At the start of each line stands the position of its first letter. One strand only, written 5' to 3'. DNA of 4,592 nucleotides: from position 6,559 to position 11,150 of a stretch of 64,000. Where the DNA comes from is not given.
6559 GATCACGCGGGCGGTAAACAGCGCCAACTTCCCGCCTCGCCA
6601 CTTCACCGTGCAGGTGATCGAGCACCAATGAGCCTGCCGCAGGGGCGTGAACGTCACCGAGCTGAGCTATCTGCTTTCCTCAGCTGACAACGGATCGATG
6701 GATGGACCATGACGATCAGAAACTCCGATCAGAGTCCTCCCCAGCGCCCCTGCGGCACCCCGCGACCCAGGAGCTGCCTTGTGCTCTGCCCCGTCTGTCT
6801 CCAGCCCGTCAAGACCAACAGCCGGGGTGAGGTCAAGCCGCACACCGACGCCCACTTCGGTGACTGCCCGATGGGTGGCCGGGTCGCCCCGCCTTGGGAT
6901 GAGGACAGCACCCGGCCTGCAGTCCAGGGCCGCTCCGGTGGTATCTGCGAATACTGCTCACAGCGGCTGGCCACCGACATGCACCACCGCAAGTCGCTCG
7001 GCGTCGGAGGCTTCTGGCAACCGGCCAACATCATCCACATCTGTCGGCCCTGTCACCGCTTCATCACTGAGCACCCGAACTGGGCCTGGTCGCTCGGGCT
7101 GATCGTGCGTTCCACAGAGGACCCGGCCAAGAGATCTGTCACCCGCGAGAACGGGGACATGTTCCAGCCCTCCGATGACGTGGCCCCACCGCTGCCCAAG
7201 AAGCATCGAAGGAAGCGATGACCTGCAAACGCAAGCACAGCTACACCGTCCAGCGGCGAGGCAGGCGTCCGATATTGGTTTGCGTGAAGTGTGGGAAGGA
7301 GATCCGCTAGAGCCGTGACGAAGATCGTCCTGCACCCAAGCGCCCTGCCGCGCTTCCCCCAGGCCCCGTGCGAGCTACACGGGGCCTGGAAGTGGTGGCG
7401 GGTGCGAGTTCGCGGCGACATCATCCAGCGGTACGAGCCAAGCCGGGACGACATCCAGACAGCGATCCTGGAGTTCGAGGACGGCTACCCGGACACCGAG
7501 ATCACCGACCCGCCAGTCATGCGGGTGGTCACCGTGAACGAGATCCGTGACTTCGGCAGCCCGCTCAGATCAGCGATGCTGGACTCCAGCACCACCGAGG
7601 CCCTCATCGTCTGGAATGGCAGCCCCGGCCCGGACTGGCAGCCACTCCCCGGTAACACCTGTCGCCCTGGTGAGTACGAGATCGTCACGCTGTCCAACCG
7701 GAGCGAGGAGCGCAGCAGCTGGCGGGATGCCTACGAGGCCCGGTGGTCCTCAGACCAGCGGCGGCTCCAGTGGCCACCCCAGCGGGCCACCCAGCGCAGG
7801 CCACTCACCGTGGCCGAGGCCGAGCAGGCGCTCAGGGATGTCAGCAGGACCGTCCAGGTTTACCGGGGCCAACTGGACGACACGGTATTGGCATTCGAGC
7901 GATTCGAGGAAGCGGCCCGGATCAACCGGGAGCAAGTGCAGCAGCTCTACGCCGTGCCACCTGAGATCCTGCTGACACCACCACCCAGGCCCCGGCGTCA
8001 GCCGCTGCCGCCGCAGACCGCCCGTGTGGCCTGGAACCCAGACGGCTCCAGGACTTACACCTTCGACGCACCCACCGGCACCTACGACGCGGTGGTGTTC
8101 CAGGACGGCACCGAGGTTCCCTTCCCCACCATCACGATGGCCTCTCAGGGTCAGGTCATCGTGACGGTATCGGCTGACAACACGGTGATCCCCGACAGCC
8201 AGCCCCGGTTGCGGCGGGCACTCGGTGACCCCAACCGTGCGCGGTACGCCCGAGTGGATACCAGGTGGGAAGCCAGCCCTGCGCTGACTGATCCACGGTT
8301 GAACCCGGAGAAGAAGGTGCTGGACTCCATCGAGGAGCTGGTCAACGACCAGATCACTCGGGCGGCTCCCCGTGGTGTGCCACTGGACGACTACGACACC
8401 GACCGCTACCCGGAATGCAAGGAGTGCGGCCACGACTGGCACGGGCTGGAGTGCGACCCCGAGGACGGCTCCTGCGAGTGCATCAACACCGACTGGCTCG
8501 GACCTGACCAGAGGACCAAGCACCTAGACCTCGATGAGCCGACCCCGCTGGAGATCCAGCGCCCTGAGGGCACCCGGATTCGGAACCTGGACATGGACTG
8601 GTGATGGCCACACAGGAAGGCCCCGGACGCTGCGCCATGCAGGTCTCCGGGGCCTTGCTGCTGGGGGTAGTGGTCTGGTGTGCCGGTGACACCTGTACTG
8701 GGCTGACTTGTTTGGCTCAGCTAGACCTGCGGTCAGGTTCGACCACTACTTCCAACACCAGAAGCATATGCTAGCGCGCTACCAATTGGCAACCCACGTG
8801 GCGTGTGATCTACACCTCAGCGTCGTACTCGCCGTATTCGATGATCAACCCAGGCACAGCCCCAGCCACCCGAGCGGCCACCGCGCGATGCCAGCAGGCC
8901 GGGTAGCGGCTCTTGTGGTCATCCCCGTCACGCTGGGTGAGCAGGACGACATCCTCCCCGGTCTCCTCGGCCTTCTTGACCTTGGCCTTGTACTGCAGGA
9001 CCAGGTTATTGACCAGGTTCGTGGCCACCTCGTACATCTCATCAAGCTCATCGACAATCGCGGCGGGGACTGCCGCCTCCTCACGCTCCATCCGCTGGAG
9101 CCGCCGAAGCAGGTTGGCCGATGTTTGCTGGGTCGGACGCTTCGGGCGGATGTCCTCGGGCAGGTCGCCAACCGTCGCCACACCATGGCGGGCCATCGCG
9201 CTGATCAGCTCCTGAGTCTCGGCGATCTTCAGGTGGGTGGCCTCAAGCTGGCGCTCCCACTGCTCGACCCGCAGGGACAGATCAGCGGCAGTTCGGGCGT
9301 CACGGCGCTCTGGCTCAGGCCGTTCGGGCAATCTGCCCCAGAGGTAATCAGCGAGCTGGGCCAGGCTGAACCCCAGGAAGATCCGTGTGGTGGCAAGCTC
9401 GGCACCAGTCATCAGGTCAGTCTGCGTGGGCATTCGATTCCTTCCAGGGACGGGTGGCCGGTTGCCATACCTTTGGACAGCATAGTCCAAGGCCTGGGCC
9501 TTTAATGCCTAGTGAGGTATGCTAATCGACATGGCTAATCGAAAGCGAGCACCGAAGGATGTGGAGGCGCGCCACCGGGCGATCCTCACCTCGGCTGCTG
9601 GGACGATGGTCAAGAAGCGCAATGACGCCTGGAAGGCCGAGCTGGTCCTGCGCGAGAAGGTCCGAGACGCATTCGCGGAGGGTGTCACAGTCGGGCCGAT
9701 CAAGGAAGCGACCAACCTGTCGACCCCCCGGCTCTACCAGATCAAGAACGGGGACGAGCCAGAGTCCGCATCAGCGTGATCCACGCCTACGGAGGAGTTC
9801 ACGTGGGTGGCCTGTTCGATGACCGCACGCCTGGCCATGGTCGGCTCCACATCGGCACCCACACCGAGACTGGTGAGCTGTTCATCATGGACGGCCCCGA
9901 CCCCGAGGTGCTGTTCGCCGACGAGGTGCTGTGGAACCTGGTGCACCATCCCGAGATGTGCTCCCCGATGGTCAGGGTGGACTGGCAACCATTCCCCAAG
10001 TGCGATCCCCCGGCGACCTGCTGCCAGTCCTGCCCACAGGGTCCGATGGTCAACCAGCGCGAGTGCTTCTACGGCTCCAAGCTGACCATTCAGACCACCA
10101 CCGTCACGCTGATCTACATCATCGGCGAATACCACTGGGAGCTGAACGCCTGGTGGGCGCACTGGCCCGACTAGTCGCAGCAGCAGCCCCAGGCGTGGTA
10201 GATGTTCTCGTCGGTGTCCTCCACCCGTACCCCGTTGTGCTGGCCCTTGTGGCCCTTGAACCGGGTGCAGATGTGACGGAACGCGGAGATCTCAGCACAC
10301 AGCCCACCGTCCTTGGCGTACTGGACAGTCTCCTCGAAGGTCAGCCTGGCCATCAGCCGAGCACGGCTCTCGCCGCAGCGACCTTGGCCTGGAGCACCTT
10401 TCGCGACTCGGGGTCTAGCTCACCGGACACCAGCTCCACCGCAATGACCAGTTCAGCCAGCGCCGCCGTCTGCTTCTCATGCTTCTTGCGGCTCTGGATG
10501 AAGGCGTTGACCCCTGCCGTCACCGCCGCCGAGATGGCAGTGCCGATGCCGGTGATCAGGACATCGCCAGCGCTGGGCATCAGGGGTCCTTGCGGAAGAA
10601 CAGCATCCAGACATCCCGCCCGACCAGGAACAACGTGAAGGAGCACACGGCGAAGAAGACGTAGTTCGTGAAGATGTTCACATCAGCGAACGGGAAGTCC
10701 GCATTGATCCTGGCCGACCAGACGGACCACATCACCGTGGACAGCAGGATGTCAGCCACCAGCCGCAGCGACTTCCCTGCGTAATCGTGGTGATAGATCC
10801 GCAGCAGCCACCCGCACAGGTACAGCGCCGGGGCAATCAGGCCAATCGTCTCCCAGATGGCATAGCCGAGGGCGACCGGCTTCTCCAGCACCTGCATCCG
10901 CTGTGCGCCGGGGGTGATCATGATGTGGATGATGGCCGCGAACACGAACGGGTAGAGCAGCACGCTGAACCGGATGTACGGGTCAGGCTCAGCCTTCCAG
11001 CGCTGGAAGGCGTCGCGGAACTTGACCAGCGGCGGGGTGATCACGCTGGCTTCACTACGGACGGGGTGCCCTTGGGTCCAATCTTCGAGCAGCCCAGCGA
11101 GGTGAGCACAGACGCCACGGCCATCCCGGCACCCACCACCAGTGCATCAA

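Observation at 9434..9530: Candidate immunity switch with a recurring operator-like motif family at five or more intergenic sites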

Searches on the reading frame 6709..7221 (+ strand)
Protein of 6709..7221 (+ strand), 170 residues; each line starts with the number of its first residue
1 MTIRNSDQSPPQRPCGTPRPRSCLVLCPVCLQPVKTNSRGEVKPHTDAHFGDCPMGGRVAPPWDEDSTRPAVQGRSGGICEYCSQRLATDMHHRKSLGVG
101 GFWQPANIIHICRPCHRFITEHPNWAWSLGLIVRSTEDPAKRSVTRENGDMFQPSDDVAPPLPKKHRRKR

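Call 5: search_protein_families(library=pfam, proteins=[window:6709-7221:+], max_evalue=0.1)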
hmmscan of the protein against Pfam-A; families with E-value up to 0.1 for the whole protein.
window:6709-7221:+ (170 aa): 6 families
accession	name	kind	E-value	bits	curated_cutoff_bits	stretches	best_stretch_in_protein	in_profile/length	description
PF01844.29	HNH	-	0.00022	21.7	21.4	1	80-117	1-42/47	HNH endonuclease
PF10601.15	zf-LITAF-like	-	0.0083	16.7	23.8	0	22-43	3-24/70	LITAF-like zinc ribbon domain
PF24042.1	DUF7351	-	0.033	14.4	31.2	1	72-122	61-107/177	Domain of unknown function (DUF7351)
PF24076.1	DUF7368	-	0.053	13.8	27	1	26-63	65-99/163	Family of unknown function (DUF7368)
PF19746.4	DUF6233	-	0.078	13.5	27.6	1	45-83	14-52/59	Family of unknown function (DUF6233)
PF25169.1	DUF7830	-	0.092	13.1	27.5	0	23-42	33-52/72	Domain of unknown function (DUF7830)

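Call 6: search_protein_families(library=phrogs, proteins=[window:6709-7221:+], max_evalue=0.1)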
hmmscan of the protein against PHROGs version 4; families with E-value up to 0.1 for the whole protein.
window:6709-7221:+ (170 aa): 15 families
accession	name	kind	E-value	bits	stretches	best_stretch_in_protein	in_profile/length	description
phrog_740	-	DNA, RNA and nucleotide metabolism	1.8e-21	77.5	1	65-151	26-116/332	HNH endonuclease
phrog_589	-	DNA, RNA and nucleotide metabolism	1.1e-08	36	1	66-117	80-136/179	HNH endonuclease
phrog_14515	-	DNA, RNA and nucleotide metabolism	1.9e-08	35.4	1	101-142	5-50/77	HNH endonuclease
phrog_7370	-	DNA, RNA and nucleotide metabolism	5.7e-08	33.8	1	67-124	31-88/115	HNH endonuclease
phrog_144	-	DNA, RNA and nucleotide metabolism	5.9e-08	33.6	1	66-130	73-143/175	HNH endonuclease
phrog_15522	-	DNA, RNA and nucleotide metabolism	2.7e-05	25.3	1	88-135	45-93/108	HNH endonuclease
phrog_333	-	DNA, RNA and nucleotide metabolism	3.6e-05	24.9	1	59-118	17-77/138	HNH endonuclease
phrog_5956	-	DNA, RNA and nucleotide metabolism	0.00014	22.6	1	61-118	43-106/138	HNH endonuclease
phrog_7785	-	DNA, RNA and nucleotide metabolism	0.00043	21.3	1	68-122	61-114/147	HNH endonuclease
phrog_1271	-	DNA, RNA and nucleotide metabolism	0.00044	20.7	1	62-134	251-326/361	HNH endonuclease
phrog_119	-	DNA, RNA and nucleotide metabolism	0.0019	18.1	1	68-122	194-257/443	HNH endonuclease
phrog_2096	-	unknown function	0.011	16.6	1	25-61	63-96/161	-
phrog_5559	-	unknown function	0.013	16.5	1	22-57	5-41/59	-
phrog_2214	-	DNA, RNA and nucleotide metabolism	0.073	13.2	1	72-119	188-236/429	HNH endonuclease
phrog_4581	-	head and packaging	0.099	13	0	67-122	55-111/395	terminase small subunit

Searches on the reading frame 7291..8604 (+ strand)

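Call 5: search_protein_families(library=pfam, proteins=[window:7291-8604:+], max_evalue=0.1)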
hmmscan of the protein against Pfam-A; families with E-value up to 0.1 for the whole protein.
window:7291-8604:+ (437 aa): 0 families

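Call 6: search_protein_families(library=phrogs, proteins=[window:7291-8604:+], max_evalue=0.1)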
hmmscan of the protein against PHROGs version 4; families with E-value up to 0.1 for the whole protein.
window:7291-8604:+ (437 aa): 3 families
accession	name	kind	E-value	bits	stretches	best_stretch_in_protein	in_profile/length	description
phrog_16713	-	unknown function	4e-07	31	1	338-387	2-49/272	-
phrog_38483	-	unknown function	7.2e-05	23.1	1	343-387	4-46/297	-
phrog_11256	-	DNA, RNA and nucleotide metabolism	0.0079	16.2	1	342-386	5-46/387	DNA binding protein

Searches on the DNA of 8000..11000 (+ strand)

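Call 3: search_dna_similar(query=window:8000-11000:+, collection=phages, mode=near, max_rows=20)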
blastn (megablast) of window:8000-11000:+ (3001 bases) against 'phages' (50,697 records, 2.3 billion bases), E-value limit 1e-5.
No match.
